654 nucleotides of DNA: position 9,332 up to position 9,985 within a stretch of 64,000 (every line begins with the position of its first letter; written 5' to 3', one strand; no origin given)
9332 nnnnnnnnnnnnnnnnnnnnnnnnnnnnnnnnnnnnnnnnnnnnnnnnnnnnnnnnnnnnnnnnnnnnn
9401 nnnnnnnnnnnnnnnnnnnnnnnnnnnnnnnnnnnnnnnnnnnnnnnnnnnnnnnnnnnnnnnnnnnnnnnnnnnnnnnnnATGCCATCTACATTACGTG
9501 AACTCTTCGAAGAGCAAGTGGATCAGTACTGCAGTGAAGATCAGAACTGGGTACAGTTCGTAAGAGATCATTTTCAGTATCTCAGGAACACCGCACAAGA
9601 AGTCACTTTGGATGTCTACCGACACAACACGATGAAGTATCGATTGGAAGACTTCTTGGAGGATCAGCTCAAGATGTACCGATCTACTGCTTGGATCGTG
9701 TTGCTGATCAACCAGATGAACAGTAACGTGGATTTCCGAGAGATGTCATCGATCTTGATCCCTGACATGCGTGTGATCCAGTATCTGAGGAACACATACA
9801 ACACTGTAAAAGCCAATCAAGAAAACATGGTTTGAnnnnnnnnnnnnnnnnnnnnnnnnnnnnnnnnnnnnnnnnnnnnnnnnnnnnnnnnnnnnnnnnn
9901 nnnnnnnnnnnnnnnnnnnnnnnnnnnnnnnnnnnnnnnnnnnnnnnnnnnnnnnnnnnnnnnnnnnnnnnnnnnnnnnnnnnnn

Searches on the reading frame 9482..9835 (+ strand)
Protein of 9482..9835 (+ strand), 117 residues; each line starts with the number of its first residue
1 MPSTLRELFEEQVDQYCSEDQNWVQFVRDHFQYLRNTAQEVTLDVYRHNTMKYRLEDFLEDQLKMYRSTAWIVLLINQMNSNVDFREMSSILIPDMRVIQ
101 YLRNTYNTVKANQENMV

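Call 79: search_protein_families(library=phrogs, proteins=[window:9482-9835:+], max_evalue=0.001)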
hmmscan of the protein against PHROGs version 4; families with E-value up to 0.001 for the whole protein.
window:9482-9835:+ (117 aa): 1 family
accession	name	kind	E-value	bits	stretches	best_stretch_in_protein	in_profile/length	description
phrog_3455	-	unknown function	2.4e-10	41.4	1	19-110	18-110/111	-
